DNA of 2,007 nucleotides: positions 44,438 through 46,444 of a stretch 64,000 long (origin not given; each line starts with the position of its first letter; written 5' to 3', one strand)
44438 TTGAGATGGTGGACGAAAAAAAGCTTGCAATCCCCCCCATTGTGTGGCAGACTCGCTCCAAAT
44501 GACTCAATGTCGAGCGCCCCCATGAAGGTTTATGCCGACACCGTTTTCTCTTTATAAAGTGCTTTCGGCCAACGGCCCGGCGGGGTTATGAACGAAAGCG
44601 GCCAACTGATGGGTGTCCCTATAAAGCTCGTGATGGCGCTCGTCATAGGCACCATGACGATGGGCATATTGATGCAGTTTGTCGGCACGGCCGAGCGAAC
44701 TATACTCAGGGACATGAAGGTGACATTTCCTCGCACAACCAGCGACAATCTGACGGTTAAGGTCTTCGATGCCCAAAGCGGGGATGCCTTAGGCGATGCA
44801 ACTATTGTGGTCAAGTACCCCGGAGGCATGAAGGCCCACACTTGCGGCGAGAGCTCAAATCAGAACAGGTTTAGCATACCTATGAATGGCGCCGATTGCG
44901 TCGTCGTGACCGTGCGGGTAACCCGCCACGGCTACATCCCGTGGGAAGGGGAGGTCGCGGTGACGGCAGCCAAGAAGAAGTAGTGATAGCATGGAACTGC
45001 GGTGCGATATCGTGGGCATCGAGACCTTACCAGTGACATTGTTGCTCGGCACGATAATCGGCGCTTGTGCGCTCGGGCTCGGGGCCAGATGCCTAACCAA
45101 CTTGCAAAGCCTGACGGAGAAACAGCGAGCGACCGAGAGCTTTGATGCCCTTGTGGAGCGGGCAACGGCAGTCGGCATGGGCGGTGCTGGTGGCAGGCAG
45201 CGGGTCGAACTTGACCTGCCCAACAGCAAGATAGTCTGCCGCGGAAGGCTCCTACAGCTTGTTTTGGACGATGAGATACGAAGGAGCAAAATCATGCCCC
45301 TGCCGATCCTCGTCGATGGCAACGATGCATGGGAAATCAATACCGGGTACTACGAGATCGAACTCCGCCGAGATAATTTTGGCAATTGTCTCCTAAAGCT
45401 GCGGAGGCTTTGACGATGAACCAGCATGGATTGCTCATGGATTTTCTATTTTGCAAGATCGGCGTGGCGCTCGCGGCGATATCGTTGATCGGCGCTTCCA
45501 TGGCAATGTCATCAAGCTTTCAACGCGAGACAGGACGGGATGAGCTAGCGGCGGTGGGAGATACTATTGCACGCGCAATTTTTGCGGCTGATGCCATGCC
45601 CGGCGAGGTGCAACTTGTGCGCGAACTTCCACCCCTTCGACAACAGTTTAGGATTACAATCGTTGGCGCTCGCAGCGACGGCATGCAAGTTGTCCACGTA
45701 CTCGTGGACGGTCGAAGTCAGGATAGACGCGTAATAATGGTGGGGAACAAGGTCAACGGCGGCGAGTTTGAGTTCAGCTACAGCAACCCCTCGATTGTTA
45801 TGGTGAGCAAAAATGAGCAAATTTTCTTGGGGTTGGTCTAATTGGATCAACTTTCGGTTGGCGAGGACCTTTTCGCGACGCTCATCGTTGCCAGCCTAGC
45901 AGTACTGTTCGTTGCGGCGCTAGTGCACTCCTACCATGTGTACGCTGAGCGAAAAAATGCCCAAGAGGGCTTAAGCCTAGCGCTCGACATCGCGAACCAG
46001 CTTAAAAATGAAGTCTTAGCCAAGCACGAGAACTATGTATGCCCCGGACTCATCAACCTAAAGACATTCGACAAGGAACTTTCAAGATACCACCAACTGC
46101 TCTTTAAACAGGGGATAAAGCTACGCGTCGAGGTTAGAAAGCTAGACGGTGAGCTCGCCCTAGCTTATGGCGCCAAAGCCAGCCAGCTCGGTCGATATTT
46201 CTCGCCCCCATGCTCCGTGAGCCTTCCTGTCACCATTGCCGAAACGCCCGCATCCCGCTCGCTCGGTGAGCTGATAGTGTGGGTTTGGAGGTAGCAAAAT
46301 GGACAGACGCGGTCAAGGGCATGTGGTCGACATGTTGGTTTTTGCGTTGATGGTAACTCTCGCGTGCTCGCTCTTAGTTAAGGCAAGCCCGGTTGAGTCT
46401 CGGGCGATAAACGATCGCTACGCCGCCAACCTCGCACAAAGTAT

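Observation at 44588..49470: Operon of seven proteins with type-IV-pilin-like (class III) N-termini but no ATPase or platform gene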

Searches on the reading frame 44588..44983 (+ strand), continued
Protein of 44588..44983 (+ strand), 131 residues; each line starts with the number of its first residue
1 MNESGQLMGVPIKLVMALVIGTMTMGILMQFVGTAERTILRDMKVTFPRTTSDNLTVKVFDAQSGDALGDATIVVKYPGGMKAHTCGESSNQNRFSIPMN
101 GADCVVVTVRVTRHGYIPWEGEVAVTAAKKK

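Call 115: search_protein_families(library=pfam, proteins=[L040:5117-6922:+, L088:2998-4782:+, L088:405-776:+, L112:16687-17043:+, L112:16965-17249:+], max_evalue=10)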
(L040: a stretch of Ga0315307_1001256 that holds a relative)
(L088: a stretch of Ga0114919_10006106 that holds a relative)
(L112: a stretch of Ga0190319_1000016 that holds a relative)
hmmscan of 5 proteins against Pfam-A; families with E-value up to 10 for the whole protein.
L040:5117-6922:+ (601 aa): 2 families
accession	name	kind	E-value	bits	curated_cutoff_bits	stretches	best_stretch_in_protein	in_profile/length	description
PF00482.28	T2SSF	-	0.012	16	25.2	1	381-510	4-123/125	Type II secretion system (T2SS), protein F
PF24284.1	DUF7472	-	4.2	8.1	27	0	490-523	9-42/65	Family of unknown function (DUF7472)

L088:2998-4782:+ (594 aa): 2 families
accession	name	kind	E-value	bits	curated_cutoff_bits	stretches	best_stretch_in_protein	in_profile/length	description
PF00482.28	T2SSF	-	1e-07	32.4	25.2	1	374-503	4-123/125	Type II secretion system (T2SS), protein F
PF17231.7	DUF5305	-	1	9.2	29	1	329-391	114-175/217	Family of unknown function (DUF5305)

L088:405-776:+ (123 aa): 9 families
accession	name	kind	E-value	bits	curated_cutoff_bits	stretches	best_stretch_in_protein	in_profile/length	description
PF23991.1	DUF7310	-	0.0092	16.9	40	2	60-117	1-64/83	Coiled-coil region of unknown function (DUF7310)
PF05531.17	NPV_P10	-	0.022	15.7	29.8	1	53-109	9-61/75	Nucleopolyhedrovirus P10 protein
PF04012.17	PspA_IM30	-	0.054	13.5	33.9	1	39-91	7-59/220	PspA/IM30 family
PF04102.17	SlyX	-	0.096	13.8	30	1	60-108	1-49/67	SlyX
PF11559.13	ADIP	-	0.16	12.4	34.3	1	52-108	70-126/151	Afadin- and alpha -actinin-Binding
PF16326.10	ABC_tran_CTD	-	0.2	12.3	32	1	61-107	7-51/69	ABC transporter C-terminal domain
PF12329.13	TMF_DNA_bd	-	0.24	11.9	35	1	46-87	31-72/74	TATA element modulatory factor 1 DNA binding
PF14915.12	CCDC144C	-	0.31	10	35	1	48-96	257-306/534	CCDC144C protein coiled-coil region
PF05064.18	Nsp1_C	-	0.32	11.3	24.1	1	42-88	49-95/114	Nsp1-like C-terminal region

L112:16687-17043:+ (118 aa): 1 family
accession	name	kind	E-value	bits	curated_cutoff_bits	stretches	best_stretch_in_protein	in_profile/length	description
PF02690.20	Na_Pi_cotrans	-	0.75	10.3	29.1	1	35-95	58-119/137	Na+/Pi-cotransporter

L112:16965-17249:+ (94 aa): 12 families
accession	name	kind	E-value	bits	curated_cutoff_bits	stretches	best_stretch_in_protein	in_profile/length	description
PF23991.1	DUF7310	-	0.019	15.9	40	1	39-62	27-50/83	Coiled-coil region of unknown function (DUF7310)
PF07323.17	DUF1465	-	0.024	14.9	25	1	27-77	92-141/153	Protein of unknown function (DUF1465)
PF06667.17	PspB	-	0.029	14.8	25.6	1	29-66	28-65/73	Phage shock protein B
PF12240.13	Angiomotin_C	-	0.045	13.7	23.5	1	22-69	36-84/200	Angiomotin C terminal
PF13851.11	GAS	-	0.06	13.2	32.3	1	22-70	34-82/200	Growth-arrest specific micro-tubule binding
PF08287.16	DASH_Spc19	-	0.066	13.6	26.3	1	21-70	48-95/155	Spc19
PF00261.25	Tropomyosin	-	0.069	13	38.6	1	24-69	23-68/242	Tropomyosin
PF19111.5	DUF5798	-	0.073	13.7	27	1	43-68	16-41/89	Family of unknown function (DUF5798)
PF00866.24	Ring_hydroxyl_B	-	0.074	13.5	27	1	30-73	36-73/144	Ring hydroxylating beta subunit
PF05531.17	NPV_P10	-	0.075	14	29.8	1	38-73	35-73/75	Nucleopolyhedrovirus P10 protein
PF06825.17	HSBP1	-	0.22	11.8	28.6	1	47-66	25-44/51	Heat shock factor binding protein 1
PF04325.18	DUF465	-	2.3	8.7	25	1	44-64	1-21/48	Protein of unknown function (DUF465)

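Call 116: list_cluster_members(proteins=[L040:2912-5110:+, L040:5117-6922:+, L045:903-2708:+, L088:773-3001:+, L088:2998-4782:+])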
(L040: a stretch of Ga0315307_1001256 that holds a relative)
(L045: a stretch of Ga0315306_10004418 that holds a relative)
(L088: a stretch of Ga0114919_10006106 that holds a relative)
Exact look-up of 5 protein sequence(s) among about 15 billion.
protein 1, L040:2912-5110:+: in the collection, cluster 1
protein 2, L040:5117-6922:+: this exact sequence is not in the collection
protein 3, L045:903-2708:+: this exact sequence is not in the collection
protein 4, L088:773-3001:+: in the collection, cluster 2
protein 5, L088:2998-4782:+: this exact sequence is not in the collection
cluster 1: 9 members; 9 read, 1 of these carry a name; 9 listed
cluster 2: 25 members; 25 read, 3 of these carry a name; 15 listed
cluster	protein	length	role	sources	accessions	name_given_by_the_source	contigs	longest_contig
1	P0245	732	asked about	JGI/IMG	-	-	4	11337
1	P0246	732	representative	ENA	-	-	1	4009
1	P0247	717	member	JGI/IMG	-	flagellar protein FlaI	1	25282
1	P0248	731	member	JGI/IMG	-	-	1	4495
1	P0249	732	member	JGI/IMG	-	-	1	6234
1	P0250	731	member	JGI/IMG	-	-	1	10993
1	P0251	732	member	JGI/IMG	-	-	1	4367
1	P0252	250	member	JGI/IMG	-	-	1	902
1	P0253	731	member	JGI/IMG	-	-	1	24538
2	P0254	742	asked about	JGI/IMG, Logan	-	-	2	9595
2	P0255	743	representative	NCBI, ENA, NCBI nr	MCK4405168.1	MAG: type II/IV secretion system ATPase subunit [Hadesarchaea archaeon] | type II/IV secretion system ATPase subunit [Hadesarchaea archaeon]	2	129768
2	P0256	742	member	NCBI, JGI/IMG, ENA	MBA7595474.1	hypothetical protein ES703_02438 [subsurface metagenome]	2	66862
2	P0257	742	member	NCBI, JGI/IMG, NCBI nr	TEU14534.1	MAG: secretion system protein [Hadesarchaea archaeon]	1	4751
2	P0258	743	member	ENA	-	-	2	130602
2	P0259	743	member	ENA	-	-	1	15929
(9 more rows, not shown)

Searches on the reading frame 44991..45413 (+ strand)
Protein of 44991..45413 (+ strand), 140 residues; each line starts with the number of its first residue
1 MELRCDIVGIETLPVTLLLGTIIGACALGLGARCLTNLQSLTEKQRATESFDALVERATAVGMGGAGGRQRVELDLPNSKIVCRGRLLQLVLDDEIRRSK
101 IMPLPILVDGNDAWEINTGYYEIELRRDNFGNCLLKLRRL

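Call 3: search_protein_families(library=pfam, proteins=[window:44991-45413:+], max_evalue=1)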
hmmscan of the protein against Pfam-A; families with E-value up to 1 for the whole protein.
window:44991-45413:+ (140 aa): 0 families

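Call 4: search_protein_families(library=ncbifam, proteins=[window:44991-45413:+], max_evalue=1)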
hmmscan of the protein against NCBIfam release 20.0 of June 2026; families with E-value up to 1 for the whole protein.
window:44991-45413:+ (140 aa): 0 families

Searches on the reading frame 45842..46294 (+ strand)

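Call 3: search_protein_families(library=pfam, proteins=[window:45842-46294:+], max_evalue=1)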
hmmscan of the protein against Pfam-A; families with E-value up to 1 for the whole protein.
window:45842-46294:+ (150 aa): 1 family
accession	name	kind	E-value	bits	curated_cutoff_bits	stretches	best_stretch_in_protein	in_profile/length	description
PF21081.2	Methyltrans_Mon_3rd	-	0.11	12.8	20.7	1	17-107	36-123/125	Virus-capping methyltransferase, C-terminal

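Call 4: search_protein_families(library=ncbifam, proteins=[window:45842-46294:+], max_evalue=1)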
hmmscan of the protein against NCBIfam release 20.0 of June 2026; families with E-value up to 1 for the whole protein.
window:45842-46294:+ (150 aa): 0 families
